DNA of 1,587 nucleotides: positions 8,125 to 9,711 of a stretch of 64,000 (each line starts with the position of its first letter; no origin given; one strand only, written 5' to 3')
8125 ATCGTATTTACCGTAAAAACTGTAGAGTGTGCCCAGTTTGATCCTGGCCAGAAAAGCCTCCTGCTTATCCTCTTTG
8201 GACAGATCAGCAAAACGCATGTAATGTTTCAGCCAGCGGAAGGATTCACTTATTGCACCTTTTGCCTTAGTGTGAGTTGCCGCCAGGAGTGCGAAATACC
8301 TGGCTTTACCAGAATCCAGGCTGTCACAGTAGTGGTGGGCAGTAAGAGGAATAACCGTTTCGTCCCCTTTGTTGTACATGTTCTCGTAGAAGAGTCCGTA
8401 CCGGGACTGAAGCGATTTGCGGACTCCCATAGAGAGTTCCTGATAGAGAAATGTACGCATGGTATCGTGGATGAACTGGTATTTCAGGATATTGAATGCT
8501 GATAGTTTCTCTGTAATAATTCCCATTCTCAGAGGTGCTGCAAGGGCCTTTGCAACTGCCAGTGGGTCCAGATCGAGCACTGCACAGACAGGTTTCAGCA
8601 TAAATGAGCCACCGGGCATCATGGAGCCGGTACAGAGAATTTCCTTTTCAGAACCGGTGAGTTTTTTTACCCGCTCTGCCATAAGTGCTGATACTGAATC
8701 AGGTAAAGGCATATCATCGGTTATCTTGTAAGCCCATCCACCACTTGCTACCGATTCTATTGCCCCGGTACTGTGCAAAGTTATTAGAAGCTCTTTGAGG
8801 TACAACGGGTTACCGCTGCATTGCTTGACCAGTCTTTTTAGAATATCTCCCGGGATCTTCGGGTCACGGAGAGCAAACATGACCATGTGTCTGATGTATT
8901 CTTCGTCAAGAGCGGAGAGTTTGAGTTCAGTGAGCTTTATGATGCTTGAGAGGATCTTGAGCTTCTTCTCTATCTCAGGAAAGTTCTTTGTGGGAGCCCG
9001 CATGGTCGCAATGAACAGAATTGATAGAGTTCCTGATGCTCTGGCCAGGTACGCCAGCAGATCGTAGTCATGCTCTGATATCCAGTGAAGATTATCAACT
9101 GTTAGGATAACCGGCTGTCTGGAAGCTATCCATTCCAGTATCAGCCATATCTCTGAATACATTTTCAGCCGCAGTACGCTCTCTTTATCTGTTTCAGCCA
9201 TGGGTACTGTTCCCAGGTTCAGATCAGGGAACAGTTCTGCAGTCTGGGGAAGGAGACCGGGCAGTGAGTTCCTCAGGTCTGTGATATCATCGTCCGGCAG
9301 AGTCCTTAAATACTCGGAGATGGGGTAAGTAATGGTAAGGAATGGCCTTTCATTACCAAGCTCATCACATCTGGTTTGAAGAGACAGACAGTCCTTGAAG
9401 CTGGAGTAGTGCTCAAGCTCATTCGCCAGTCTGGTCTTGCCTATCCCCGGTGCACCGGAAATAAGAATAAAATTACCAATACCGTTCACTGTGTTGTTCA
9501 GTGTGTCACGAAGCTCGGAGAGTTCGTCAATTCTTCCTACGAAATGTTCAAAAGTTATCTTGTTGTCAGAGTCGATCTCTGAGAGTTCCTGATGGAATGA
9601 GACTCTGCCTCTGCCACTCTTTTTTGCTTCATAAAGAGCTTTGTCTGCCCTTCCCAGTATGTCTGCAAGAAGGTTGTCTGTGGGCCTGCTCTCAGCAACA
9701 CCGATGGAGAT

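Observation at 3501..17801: Tandem array of three GGDEF-STAND NTPase-TPR paralogs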

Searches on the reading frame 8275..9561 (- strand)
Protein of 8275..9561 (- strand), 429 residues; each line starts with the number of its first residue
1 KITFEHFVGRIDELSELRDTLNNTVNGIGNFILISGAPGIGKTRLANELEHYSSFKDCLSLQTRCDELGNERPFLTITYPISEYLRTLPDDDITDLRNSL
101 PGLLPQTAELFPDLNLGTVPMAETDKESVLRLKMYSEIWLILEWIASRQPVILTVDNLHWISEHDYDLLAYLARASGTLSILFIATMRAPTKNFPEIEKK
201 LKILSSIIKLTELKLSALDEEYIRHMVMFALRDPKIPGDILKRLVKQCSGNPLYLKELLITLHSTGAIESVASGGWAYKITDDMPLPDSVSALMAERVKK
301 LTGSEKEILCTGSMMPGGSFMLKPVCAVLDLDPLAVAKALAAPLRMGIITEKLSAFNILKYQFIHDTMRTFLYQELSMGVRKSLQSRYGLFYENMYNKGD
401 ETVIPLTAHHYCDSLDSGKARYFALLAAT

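Call 36: find_related_loci(query=A2, collection=metagenome_contigs, flank=10000)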
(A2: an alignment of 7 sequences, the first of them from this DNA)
Query A2 (429 aa) in metagenome_contigs; peptide patterns used: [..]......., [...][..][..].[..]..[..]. (x = any residue, [..] = any of these).
166 stretches matched a pattern; 3 encode a relative of the query (tblastn E <= 1e-3); 3 distinct loci.
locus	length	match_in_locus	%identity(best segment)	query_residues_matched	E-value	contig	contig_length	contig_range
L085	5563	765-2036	49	1-427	8e-137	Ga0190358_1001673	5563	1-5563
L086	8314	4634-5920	40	2-428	1e-113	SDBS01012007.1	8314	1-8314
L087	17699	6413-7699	34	1-428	2e-81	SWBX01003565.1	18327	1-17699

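Call 43: search_solved_structures(query=A2, max_evalue=1)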
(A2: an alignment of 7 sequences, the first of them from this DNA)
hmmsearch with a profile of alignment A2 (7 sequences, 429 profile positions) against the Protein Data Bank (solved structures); distinct sequences matched with E-value up to 1: 12.
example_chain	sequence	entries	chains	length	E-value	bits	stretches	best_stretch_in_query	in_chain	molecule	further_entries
7ejw_C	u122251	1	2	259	0.033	16.3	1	4-68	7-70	Transcriptional regulator FleQ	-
6jdl_A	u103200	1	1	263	0.033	16.2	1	4-68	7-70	Nitrogen assimilation regulatory protein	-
6jdi_A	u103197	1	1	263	0.033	16.2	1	4-68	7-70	Nitrogen assimilation regulatory protein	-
6j7e_A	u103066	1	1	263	0.034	16.2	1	4-68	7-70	Nitrogen assimilation regulatory protein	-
5exp_A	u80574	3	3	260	0.034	16.2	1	4-68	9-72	Transcriptional regulator FleQ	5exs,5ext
26jl_A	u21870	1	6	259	0.036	16.1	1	6-67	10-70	Flagellar regulatory protein A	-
5exx_A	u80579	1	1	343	0.051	15.6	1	4-68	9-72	Transcriptional regulator FleQ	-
8pb9_D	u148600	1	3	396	0.068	15.2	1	4-68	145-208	Transcriptional regulator FleQ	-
9qlv_A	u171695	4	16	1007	0.07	15.2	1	4-62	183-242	Disease resistance protein ADR2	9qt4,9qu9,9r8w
1njf_A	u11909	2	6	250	0.077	15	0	152-246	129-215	DNA polymerase III subunit gamma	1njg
8p53_C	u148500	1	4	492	0.089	14.8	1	4-68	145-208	Transcriptional regulator FleQ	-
6emw_E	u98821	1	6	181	0.89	11.5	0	5-49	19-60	ATP-dependent Clp protease ATP-binding subunit ClpC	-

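Call 76: search_protein_representatives(alignment_id=A2)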
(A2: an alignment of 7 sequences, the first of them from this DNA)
Query: 7 sequences, 429 profile positions. Proteins with E-value up to 0.001 (for the whole library): 104036; up to 1e-10: 54425; up to 1e-30: 2469. The best 150 are listed.
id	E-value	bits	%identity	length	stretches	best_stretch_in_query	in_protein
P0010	5.1e-227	770.2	-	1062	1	1-429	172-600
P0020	1.2e-203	693.1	-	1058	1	1-428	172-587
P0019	2.9e-193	659.0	-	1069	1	1-429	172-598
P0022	4.0e-143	493.8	-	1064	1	2-428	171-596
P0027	5.6e-142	490.0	-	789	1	2-428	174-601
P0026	4.3e-127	441.0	-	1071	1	3-427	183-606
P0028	4.8e-114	398.0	-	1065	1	2-428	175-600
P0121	3.7e-113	395.0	-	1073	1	2-428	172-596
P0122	5.8e-111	387.8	-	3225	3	7-423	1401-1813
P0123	5.8e-111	387.8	-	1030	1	2-428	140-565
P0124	1.7e-106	373.1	-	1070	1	2-428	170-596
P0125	3.7e-105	368.7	-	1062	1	2-428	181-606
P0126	4.9e-104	365.0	-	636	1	2-428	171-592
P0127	2.2e-99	349.7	-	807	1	102-427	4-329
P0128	3.8e-99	348.9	-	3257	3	6-424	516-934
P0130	2.2e-96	339.8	-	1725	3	6-426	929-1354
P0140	6.2e-80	285.6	-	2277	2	6-428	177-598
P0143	9.8e-74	265.2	-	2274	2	8-414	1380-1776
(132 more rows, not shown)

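Call 77: search_protein_families(library=pfam, proteins=[P0122, P0140, P0143, P0130], max_evalue=0.000001)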
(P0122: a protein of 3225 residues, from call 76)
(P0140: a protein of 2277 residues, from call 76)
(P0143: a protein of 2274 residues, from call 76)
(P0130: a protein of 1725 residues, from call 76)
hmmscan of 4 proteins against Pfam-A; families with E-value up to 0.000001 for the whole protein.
P0122 (3225 aa): 14 families
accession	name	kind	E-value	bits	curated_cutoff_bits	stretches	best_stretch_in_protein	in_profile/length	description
PF13191.12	AAA_16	-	1.2e-84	283.3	32.6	3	2323-2500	1-167/167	AAA ATPase domain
PF00069.31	Pkinase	-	1.4e-32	113.6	31.7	1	9-205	1-196/263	Protein kinase domain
PF13401.12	AAA_22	-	3.2e-22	79.7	27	0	1424-1577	6-123/130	AAA domain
PF07714.23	PK_Tyr_Ser-Thr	-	2.8e-17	63.3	23.1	1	13-205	5-204/258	Protein tyrosine and serine/threonine kinase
PF20720.3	nSTAND3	-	1.6e-14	54.3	27.2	0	1424-1456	18-50/155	Novel STAND NTPase 3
PF13481.12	AAA_25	-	1.4e-12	48.1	27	0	485-526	20-60/195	AAA domain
PF13424.12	TPR_12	-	1.5e-12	48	30.1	0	2219-2281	8-72/77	Tetratricopeptide repeat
PF00211.25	Guanylate_cyc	-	4.1e-10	40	21.9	1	259-423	6-179/183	Adenylate and Guanylate cyclase catalytic domain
PF05729.18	NACHT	-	2.2e-09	37.8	26.7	0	2348-2543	2-160/167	NACHT domain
PF01695.23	IstB_IS21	-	4.1e-09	36.7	24.1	0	1410-1459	79-128/238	IstB-like ATP binding protein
PF07728.20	AAA_5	-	7.2e-09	36.2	22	0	503-524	3-24/139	AAA domain (dynein-related subfamily)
PF24883.2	NPHP3_N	-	2.5e-08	34.7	24.8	0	1421-1478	20-76/164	Nephrocystin 3, N-terminal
PF01637.24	ATPase_2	-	2.9e-08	34.2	33.2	0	1401-1565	1-136/225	ATPase domain predominantly from Archaea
PF00004.35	AAA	-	3.1e-07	31.4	21.2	0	2349-2370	1-22/131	ATPase family associated with various cellular activities (AAA)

P0140 (2277 aa): 6 families
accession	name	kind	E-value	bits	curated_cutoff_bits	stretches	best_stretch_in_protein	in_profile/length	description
PF13191.12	AAA_16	-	1.7e-53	182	32.6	2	1135-1311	2-167/167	AAA ATPase domain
PF13424.12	TPR_12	-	2.4e-16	60.1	30.1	0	996-1068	5-76/77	Tetratricopeptide repeat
PF00072.30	Response_reg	-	4.5e-16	59.4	30.2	0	101-146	56-100/111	Response regulator receiver domain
PF13401.12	AAA_22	-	1.8e-08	35.2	27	0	1159-1314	7-124/130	AAA domain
PF13181.12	TPR_8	-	2.6e-07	30.7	25.7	0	1588-1617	3-32/34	Tetratricopeptide repeat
PF00004.35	AAA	-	4.4e-07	30.8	21.2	0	1161-1188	2-29/131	ATPase family associated with various cellular activities (AAA)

P0143 (2274 aa): 10 families
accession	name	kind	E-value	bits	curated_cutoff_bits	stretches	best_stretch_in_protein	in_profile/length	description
PF13191.12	AAA_16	-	7.8e-57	192.8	32.6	2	1379-1553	2-167/167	AAA ATPase domain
PF03704.23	BTAD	-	1e-42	146.4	22.1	1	98-243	1-146/146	Bacterial transcriptional activator domain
PF13401.12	AAA_22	-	3.8e-16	60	27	1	494-649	5-124/130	AAA domain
PF00486.34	Trans_reg_C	-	2.8e-11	43.8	26.2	1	23-85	7-70/77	Transcriptional regulatory protein, C terminal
PF24883.2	NPHP3_N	-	1.1e-09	39.2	24.8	0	486-620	15-133/164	Nephrocystin 3, N-terminal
PF20720.3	nSTAND3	-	1.6e-08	34.8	27.2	0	1401-1426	17-42/155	Novel STAND NTPase 3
PF00211.25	Guanylate_cyc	-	2e-07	31.2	21.9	1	272-415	8-161/183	Adenylate and Guanylate cyclase catalytic domain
PF00515.34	TPR_1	-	2.2e-07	30.9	27.8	0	1282-1307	7-32/34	Tetratricopeptide repeat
PF13481.12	AAA_25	-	3.9e-07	30.3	27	0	494-620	33-152/195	AAA domain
PF13181.12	TPR_8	-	4.5e-07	30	25.7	0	1282-1307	7-32/34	Tetratricopeptide repeat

P0130 (1725 aa): 19 families
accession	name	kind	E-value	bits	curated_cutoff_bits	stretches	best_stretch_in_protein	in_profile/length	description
PF13424.12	TPR_12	-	5.4e-72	238.4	30.1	4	1430-1501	4-77/77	Tetratricopeptide repeat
PF07719.23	TPR_2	-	4.8e-48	157.8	27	0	1469-1500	1-32/34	Tetratricopeptide repeat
PF13191.12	AAA_16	-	1.4e-46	159.5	32.6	2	929-1107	1-161/167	AAA ATPase domain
PF00515.34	TPR_1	-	3.1e-42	141.2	27.8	1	1549-1578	1-30/34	Tetratricopeptide repeat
PF13181.12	TPR_8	-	1.6e-39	131.1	25.7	0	1549-1580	1-32/34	Tetratricopeptide repeat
PF17874.7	TPR_MalT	-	4.8e-25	89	45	1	1398-1509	47-162/336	MalT-like TPR region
PF13176.12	TPR_7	-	2.8e-24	83.5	27.9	0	1551-1580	1-30/36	Tetratricopeptide repeat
PF14938.12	SNAP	-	1.2e-22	81.2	25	0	1606-1715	8-120/282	Soluble NSF attachment protein, SNAP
PF13374.12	TPR_10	-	1.5e-22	79.3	27.5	0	1549-1581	2-34/42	Tetratricopeptide repeat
PF13428.12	TPR_14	-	2.6e-18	65.1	23.5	0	1470-1500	2-32/44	Tetratricopeptide repeat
PF24885.1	TPR_NPHP3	-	1.6e-13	51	100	1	1421-1582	52-216/239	Nephrocystin-3 TPR domain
PF10602.15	RPN7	-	1.2e-11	45.1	29.6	0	714-854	4-141/174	26S proteasome subunit RPN7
PF14559.12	TPR_19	-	6e-11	42.9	25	0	1440-1497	2-53/68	Tetratricopeptide repeat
PF13174.12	TPR_6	-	8.2e-11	42.3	26.3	0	1470-1494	1-25/33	Tetratricopeptide repeat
PF13432.12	TPR_16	-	1.2e-10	42.1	32.7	0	1434-1497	2-59/65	Tetratricopeptide repeat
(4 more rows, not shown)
